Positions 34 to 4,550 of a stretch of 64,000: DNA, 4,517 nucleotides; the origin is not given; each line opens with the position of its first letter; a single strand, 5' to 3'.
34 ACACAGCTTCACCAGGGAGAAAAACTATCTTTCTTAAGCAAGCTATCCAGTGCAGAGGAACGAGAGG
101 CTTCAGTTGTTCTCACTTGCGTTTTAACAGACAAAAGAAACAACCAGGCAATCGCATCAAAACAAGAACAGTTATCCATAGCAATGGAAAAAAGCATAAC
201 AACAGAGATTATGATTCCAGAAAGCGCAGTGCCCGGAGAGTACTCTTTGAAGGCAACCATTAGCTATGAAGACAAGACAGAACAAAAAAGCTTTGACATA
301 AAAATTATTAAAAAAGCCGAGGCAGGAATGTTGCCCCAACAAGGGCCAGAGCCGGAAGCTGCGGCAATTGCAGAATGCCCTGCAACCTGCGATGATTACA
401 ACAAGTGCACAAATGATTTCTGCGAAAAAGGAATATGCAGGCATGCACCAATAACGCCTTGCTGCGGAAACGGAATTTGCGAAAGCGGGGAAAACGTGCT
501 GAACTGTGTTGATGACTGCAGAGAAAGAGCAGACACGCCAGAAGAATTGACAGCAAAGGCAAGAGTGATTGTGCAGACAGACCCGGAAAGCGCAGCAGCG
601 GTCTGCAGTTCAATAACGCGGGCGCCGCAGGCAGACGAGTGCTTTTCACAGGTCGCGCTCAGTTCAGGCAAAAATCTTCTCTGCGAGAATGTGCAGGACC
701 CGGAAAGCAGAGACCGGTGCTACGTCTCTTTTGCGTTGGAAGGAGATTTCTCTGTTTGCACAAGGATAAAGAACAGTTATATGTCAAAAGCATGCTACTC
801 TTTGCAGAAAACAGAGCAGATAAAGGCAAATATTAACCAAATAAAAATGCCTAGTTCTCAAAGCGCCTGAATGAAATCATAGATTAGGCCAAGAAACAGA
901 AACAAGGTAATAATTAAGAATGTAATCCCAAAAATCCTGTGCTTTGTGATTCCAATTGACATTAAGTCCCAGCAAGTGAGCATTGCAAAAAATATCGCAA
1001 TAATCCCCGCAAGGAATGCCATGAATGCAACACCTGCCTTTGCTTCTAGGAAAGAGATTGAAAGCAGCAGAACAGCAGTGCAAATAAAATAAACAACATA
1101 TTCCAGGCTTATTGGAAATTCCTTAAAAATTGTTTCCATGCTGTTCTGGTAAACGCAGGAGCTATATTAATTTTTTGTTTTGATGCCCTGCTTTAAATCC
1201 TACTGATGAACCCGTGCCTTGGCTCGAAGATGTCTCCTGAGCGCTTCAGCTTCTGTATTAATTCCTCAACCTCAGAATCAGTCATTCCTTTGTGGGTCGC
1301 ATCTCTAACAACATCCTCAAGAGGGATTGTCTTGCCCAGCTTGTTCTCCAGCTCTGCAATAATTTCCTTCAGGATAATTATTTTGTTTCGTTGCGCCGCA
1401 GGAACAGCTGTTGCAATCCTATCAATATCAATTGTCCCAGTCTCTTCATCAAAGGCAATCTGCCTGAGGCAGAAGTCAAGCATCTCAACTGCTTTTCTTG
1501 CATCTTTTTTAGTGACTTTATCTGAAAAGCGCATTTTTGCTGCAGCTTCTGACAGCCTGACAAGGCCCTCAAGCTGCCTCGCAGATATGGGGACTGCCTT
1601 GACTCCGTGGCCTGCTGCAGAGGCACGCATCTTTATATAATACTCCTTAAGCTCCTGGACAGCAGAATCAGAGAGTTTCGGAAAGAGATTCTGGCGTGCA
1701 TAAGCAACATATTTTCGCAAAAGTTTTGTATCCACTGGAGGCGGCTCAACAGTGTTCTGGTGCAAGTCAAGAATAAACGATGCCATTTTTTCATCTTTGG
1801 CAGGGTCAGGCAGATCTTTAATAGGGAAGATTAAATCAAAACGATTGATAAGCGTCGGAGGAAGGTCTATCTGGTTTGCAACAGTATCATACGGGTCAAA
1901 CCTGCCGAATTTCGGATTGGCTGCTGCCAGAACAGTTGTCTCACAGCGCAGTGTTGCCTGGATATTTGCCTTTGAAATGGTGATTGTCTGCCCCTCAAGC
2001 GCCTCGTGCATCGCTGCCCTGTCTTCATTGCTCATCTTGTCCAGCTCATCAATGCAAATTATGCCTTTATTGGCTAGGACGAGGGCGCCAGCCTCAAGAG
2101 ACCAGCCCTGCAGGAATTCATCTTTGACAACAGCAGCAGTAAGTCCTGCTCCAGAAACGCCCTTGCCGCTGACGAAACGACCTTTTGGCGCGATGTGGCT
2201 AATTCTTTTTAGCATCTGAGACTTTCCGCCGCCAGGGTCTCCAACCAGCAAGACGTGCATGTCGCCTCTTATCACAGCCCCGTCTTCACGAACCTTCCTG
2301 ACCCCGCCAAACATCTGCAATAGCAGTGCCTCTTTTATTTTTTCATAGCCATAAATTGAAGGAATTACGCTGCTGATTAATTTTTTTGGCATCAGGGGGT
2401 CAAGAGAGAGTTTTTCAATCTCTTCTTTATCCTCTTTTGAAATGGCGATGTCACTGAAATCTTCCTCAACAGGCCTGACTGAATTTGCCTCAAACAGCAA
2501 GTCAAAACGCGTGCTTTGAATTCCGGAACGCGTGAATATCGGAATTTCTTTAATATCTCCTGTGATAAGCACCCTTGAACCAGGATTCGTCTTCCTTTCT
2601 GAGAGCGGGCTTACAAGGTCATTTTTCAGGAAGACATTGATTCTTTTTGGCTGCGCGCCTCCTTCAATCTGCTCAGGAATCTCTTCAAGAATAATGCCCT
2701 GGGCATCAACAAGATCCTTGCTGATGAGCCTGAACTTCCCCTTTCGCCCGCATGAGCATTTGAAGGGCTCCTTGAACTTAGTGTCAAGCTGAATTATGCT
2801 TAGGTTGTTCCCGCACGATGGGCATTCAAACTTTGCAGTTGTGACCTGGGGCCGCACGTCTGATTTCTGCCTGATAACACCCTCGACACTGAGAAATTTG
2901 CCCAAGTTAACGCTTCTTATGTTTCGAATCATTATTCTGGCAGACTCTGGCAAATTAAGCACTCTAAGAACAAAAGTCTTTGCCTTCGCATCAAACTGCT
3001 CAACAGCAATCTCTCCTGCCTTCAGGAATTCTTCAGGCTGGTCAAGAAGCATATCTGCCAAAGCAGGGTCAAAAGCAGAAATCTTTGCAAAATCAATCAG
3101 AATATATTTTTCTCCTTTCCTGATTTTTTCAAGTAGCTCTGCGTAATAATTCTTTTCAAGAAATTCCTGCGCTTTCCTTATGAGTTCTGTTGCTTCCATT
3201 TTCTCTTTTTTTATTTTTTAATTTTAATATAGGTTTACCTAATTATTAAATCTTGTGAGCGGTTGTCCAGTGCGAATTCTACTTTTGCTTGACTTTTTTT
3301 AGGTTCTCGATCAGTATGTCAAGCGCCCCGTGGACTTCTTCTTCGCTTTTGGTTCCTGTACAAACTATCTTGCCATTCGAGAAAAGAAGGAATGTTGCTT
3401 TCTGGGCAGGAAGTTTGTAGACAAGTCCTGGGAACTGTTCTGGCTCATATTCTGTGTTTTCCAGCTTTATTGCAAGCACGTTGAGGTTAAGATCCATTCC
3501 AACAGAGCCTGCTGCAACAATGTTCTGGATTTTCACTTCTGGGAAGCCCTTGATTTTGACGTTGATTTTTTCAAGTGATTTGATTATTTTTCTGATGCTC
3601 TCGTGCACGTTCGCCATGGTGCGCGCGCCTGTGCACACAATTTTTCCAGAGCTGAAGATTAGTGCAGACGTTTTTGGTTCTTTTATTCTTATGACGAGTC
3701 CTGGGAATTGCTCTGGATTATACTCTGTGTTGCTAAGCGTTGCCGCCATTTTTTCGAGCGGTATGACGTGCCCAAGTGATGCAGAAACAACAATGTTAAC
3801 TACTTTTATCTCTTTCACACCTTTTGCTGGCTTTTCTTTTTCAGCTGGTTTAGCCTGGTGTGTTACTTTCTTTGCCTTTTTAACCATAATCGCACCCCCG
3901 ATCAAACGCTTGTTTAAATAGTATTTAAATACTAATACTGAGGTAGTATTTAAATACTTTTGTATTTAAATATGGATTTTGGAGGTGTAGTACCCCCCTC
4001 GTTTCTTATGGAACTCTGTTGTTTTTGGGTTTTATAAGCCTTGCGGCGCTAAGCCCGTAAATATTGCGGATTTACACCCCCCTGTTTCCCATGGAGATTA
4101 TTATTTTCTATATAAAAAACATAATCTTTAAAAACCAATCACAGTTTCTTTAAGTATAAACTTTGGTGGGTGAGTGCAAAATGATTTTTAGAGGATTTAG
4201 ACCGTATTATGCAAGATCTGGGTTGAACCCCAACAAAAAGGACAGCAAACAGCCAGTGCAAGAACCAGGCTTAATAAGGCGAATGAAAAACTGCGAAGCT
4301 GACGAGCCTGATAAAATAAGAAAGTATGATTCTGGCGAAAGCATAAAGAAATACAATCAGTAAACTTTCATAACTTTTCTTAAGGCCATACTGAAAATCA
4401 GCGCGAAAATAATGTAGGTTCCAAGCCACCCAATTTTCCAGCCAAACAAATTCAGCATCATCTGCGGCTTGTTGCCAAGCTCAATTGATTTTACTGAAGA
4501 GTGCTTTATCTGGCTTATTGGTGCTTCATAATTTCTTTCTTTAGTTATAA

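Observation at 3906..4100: Four palindromic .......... boxes and a pair of ~25-nt direct repeats upstream of the TBP gene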

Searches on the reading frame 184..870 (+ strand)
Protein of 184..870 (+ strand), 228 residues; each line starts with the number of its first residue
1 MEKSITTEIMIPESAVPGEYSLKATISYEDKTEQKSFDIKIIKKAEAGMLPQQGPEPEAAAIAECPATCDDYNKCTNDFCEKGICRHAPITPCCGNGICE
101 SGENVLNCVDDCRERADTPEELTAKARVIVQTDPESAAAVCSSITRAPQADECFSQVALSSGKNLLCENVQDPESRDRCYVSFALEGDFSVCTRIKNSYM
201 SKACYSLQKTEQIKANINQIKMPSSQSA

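Call 14: search_protein_families(library=pfam, proteins=[window:184-870:+])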
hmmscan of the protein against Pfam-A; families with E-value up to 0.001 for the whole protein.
window:184-870:+ (228 aa): 1 family
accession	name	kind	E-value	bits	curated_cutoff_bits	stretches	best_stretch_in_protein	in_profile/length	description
PF00526.23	Dicty_CTDC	-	5.9e-07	29.6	27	1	68-90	1-24/24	Dictyostelium (slime mold) repeat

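Call 39: find_encoding_contigs(protein=window:184-870:+, flank=10000, max_places=4)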
Protein window:184-870:+ (228 aa): no gene with exactly this product is on record in the collection.

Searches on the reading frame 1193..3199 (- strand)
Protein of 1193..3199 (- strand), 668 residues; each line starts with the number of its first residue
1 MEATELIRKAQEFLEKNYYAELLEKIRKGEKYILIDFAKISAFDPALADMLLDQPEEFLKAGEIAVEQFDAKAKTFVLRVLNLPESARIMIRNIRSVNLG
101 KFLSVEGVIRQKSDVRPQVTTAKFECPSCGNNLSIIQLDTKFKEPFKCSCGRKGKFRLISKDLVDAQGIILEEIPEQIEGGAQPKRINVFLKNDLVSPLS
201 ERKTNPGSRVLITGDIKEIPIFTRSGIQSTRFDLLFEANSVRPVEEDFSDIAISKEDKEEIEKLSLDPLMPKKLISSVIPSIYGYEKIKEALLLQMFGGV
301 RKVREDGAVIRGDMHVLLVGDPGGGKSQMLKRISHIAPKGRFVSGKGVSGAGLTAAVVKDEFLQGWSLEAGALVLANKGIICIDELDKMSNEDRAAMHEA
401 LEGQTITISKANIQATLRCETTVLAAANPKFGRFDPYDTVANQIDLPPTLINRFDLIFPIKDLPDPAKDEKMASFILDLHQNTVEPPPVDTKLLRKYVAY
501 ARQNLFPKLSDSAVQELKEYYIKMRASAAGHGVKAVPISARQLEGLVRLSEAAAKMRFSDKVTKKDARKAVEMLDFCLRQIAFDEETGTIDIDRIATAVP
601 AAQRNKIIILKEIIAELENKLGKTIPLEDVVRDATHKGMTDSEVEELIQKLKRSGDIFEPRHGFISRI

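Call 14: search_protein_families(library=pfam, proteins=[window:1193-3199:-])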
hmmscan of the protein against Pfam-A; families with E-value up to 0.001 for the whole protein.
window:1193-3199:- (668 aa): 11 families
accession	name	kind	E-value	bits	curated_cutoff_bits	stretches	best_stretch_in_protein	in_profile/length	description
PF00493.29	MCM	-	4.9e-89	297.7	23.3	1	258-480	2-224/224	MCM P-loop domain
PF17855.7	MCM_lid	-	2.7e-27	95.5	27.4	1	493-576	2-85/87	MCM AAA-lid domain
PF17207.9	MCM_OB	-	2.6e-22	79.4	24.8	1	91-217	2-123/126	MCM OB domain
PF01078.27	Mg_chelatase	-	1.1e-11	45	20.3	1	367-429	96-158/207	Magnesium chelatase, subunit ChlI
PF21120.3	MCM_WH_arc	-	1.4e-08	35.1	26.1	1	606-665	2-62/63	Archaeal MCM, winged-helix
PF07728.20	AAA_5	-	2.3e-07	31.3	22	1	315-429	1-123/139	AAA domain (dynein-related subfamily)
PF14551.11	MCM_N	-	3.3e-07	31.1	24.9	1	9-69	3-72/95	MCM N-terminal domain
PF00158.32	Sigma54_activat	-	0.00032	20.9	20.2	0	307-428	16-142/168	Sigma-54 interaction domain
PF00004.35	AAA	-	0.00039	21.3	21.2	0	316-428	1-109/131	ATPase family associated with various cellular activities (AAA)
PF07726.17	AAA_3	-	0.00042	20.7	27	1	315-429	1-112/131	ATPase family associated with various cellular activities (AAA)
PF13191.12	AAA_16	-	0.00049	21.1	32.6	0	311-402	21-121/167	AAA ATPase domain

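Call 40: find_encoding_contigs(protein=window:1193-3199:-, flank=10000, max_places=4)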
Protein window:1193-3199:- (668 aa): no gene with exactly this product is on record in the collection.

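Call 60: find_homologous_proteins(query=window:1193-3199:-, max_evalue=1e-100)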
Query window:1193-3199:- (668 aa): 7914 proteins with E <= 1e-100 among 8000 candidates; the best 120 are listed.
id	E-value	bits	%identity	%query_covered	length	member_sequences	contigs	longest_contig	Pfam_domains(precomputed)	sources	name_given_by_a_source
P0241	0.0e+0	1460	100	100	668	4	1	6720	PF14551.12,PF21120.4,PF17855.8,PF00493.30,PF07728.21,PF01078.28,PF17207.10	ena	-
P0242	0.0e+0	1443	98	100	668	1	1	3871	PF14551.12,PF21120.4,PF17855.8,PF00493.30,PF07728.21,PF01078.28,PF17207.10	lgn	-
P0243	0.0e+0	1411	95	100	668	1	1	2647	PF14551.12,PF21120.4,PF17855.8,PF00493.30,PF07728.21,PF01078.28,PF17207.10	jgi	jgi:replicative DNA helicase Mcm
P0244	0.0e+0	1184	79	100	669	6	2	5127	PF14551.12,PF21120.4,PF17855.8,PF00493.30,PF21100.5,PF07728.21,PF01078.28,PF17207.10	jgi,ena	-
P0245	0.0e+0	1169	78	100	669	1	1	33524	PF14551.12,PF21120.4,PF17855.8,PF00493.30,PF07728.21,PF01078.28,PF17207.10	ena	-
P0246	0.0e+0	1167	78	100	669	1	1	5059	PF14551.12,PF21120.4,PF17855.8,PF00493.30,PF07728.21,PF01078.28,PF17207.10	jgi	jgi:replicative DNA helicase Mcm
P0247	0.0e+0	1158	77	100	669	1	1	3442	PF14551.12,PF21120.4,PF17855.8,PF00493.30,PF21100.5,PF07728.21,PF01078.28,PF17207.10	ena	-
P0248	0.0e+0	1158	77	100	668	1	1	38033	PF14551.12,PF21120.4,PF22798.3,PF17855.8,PF00493.30,PF21100.5,PF07728.21,PF01078.28,PF17207.10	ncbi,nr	ncbi:AAA domain-containing protein [Candidatus Woesearchaeota archaeon]|nr:AAA domain-containing pro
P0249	0.0e+0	1157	77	100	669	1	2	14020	PF14551.12,PF21120.4,PF17855.8,PF00493.30,PF21100.5,PF07728.21,PF01078.28,PF17207.10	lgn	-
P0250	0.0e+0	1156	76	100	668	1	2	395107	PF14551.12,PF21120.4,PF22798.3,PF17855.8,PF00493.30,PF21100.5,PF07728.21,PF01078.28,PF17207.10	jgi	-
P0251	0.0e+0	1153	76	100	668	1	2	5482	PF14551.12,PF21120.4,PF17855.8,PF00493.30,PF21100.5,PF07728.21,PF01078.28,PF17207.10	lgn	-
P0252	0.0e+0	1150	77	100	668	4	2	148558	PF14551.12,PF21120.4,PF17855.8,PF00493.30,PF07728.21,PF01078.28,PF17207.10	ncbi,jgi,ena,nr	ncbi:minichromosome maintenance protein MCM [Candidatus Woesearchaeota archaeon]|nr:minichromosome m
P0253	0.0e+0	1149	76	100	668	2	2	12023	PF14551.12,PF21120.4,PF22798.3,PF17855.8,PF00493.30,PF21100.5,PF07728.21,PF01078.28,PF17207.10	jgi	-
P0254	0.0e+0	1147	76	100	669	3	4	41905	PF14551.12,PF21120.4,PF17855.8,PF00493.30,PF07728.21,PF01078.28,PF17207.10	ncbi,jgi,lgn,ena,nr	ncbi:minichromosome maintenance protein MCM [Candidatus Woesearchaeota archaeon]|nr:minichromosome m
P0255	0.0e+0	1147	76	100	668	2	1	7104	PF14551.12,PF21120.4,PF22798.3,PF17855.8,PF00493.30,PF07728.21,PF01078.28,PF17207.10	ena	-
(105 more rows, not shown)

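Call 61: find_encoding_contigs(protein=P0250, flank=10000, max_places=1)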
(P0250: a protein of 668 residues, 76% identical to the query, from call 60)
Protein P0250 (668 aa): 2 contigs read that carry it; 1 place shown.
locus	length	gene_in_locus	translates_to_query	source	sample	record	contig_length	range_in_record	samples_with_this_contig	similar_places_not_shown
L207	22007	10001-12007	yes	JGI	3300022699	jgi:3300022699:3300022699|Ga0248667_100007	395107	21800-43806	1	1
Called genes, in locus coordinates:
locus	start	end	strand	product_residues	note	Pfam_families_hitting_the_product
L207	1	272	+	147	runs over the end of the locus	PF00366:Ribosomal_S17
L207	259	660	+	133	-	PF00238:Ribosomal_L14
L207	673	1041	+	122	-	PF16906:Ribosomal_L26, PF00467:KOW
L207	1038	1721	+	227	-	PF08071:RS4NT, PF01479:S4, PF00900:Ribosomal_S4e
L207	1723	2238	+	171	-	PF00281:Ribosomal_L5, PF00673:Ribosomal_L5_C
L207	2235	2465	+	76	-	PF00253:Ribosomal_S14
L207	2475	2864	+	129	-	PF00410:Ribosomal_S8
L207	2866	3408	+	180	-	PF00347:Ribosomal_L6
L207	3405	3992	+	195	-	PF01655:Ribosomal_L32e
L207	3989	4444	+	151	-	PF01280:Ribosomal_L19e, PF25476:Ribosomal_L19e_C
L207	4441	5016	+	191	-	PF00861:Ribosomal_L18p (weak), PF17144:Ribosomal_L5e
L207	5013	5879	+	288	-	PF00333:Ribosomal_S5, PF03719:Ribosomal_S5_C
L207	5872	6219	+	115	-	PF00327:Ribosomal_L30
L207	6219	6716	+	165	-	PF00828:Ribosomal_L27A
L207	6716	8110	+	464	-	PF00344:SecY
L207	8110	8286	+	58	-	-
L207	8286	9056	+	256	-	PF01956:EMC3_TMCO1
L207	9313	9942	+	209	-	PF11858:DUF3378 (faint), PF00352:TBP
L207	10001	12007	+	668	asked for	PF14551:MCM_N (weak), PF17207:MCM_OB, PF00493:MCM, PF07728:AAA_5 (weak), PF01078:Mg_chelatase (weak), PF17855:MCM_lid, PF21100:WHD_MCM (weak), PF21120:, +1 more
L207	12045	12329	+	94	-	-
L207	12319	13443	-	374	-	PF00526:Dicty_CTDC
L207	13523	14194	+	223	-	PF01336:tRNA_anti-codon (faint)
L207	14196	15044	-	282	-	PF01944:SpoIIM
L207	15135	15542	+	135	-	PF01873:eIF-5_eIF-2B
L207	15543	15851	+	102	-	PF04242:DUF424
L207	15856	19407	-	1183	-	PF03833:PolC_DP2_N, PF24844:PolC_DP2_central, PF24846:PolC_DP2_cat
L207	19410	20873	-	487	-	PF01336:tRNA_anti-codon (weak), PF00149:Metallophos, PF04042:DNA_pol_E_B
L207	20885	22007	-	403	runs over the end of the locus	PF01637:ATPase_2, PF05621:TniB (weak), PF13191:AAA_16, PF00004:AAA, PF13401:AAA_22, PF22703:Cdc6_lid, PF09079:WHD_Cdc6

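Call 62: find_encoding_contigs(protein=P0252, flank=10000, max_places=1)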
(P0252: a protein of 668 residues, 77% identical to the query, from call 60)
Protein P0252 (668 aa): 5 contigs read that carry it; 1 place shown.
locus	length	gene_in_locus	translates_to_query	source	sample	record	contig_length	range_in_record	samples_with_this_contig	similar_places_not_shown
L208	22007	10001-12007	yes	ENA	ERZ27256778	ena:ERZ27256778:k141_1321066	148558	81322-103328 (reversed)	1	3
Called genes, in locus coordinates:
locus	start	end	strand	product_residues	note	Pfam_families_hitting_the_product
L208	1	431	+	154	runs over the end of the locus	PF00366:Ribosomal_S17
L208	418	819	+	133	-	PF00238:Ribosomal_L14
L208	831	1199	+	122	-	PF16906:Ribosomal_L26, PF00467:KOW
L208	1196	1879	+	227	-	PF08071:RS4NT, PF01479:S4 (weak), PF00900:Ribosomal_S4e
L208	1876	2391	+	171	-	PF00281:Ribosomal_L5, PF00673:Ribosomal_L5_C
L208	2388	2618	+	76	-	PF00253:Ribosomal_S14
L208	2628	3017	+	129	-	PF00410:Ribosomal_S8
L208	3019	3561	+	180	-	PF00347:Ribosomal_L6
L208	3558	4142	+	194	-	PF01655:Ribosomal_L32e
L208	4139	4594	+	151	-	PF01280:Ribosomal_L19e, PF25476:Ribosomal_L19e_C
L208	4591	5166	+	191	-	PF17144:Ribosomal_L5e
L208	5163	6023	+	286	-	PF00333:Ribosomal_S5, PF03719:Ribosomal_S5_C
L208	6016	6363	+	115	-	PF00327:Ribosomal_L30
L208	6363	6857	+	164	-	PF00828:Ribosomal_L27A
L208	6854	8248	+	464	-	PF00344:SecY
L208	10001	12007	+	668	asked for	PF14551:MCM_N, PF17207:MCM_OB, PF00493:MCM, PF07728:AAA_5 (faint), PF01078:Mg_chelatase (weak), PF17855:MCM_lid, PF21120:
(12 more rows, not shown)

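Call 63: find_encoding_contigs(protein=P0245, flank=10000, max_places=1)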
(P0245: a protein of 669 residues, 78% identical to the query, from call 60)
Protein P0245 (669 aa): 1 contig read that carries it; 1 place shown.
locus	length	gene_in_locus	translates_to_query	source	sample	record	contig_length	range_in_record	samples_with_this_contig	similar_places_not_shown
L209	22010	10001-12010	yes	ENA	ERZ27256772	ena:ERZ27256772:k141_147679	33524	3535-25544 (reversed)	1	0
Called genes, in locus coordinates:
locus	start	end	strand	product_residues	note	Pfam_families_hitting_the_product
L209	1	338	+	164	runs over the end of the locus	PF00366:Ribosomal_S17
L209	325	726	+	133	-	PF00238:Ribosomal_L14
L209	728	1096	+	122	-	PF16906:Ribosomal_L26, PF00467:KOW (weak)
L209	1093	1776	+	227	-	PF08071:RS4NT, PF01479:S4 (weak), PF00900:Ribosomal_S4e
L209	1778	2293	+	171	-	PF00281:Ribosomal_L5, PF00673:Ribosomal_L5_C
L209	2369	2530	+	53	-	-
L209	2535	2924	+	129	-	PF00410:Ribosomal_S8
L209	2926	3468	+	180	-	PF00347:Ribosomal_L6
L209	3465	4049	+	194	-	PF01655:Ribosomal_L32e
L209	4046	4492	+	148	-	PF01280:Ribosomal_L19e, PF25476:Ribosomal_L19e_C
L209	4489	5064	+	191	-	PF00861:Ribosomal_L18p (weak), PF17144:Ribosomal_L5e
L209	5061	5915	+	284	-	PF00333:Ribosomal_S5, PF03719:Ribosomal_S5_C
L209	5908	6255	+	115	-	PF00327:Ribosomal_L30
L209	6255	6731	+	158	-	PF00828:Ribosomal_L27A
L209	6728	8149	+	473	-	PF00344:SecY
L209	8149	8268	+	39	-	-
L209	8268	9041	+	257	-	PF01956:EMC3_TMCO1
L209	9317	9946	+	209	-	PF00352:TBP, PF11858:DUF3378 (faint), PF00352:TBP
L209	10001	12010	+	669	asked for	PF14551:MCM_N (weak), PF17207:MCM_OB, PF00493:MCM, PF07728:AAA_5 (weak), PF01078:Mg_chelatase (weak), PF17855:MCM_lid, PF21120:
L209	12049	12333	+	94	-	-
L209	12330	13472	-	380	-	PF00526:Dicty_CTDC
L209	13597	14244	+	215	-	PF01336:tRNA_anti-codon (weak)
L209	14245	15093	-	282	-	PF01944:SpoIIM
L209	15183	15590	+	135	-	PF01873:eIF-5_eIF-2B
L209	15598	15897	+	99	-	PF04242:DUF424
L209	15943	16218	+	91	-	-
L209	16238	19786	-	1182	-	PF03833:PolC_DP2_N, PF24844:PolC_DP2_central, PF24846:PolC_DP2_cat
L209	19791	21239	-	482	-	PF01336:tRNA_anti-codon (weak), PF00149:Metallophos, PF04042:DNA_pol_E_B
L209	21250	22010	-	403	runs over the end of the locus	PF01637:ATPase_2, PF05621:TniB, PF13191:AAA_16, PF00004:AAA, PF05729:NACHT (weak), PF13401:AAA_22, PF22703:Cdc6_lid, PF09079:WHD_Cdc6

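Call 86: find_encoding_contigs(protein=P0241, flank=6000, max_places=3)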
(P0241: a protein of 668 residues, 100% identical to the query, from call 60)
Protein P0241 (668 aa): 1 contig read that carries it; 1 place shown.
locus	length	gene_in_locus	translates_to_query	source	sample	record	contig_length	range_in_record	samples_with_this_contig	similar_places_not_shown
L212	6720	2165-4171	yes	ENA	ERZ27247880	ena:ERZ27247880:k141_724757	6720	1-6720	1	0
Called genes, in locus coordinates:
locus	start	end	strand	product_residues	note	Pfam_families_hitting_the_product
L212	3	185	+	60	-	?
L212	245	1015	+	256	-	PF01956:EMC3_TMCO1, PF02096:60KD_IMP (weak)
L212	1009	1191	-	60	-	-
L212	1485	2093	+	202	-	PF11858:DUF3378 (faint), PF00352:TBP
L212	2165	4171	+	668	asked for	PF14551:MCM_N (weak), PF17207:MCM_OB, PF00493:MCM, PF07728:AAA_5 (weak), PF01078:Mg_chelatase (weak), PF17855:MCM_lid, PF21120:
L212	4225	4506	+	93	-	-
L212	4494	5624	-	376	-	PF00526:Dicty_CTDC (weak)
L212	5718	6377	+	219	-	-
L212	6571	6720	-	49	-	?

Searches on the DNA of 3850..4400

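Call 78: search_rna_families(source=window, start=3850, end=4400, threshold=evalue, max_evalue=1)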
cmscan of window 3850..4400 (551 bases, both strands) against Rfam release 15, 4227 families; matches with E-value up to 1: 0.
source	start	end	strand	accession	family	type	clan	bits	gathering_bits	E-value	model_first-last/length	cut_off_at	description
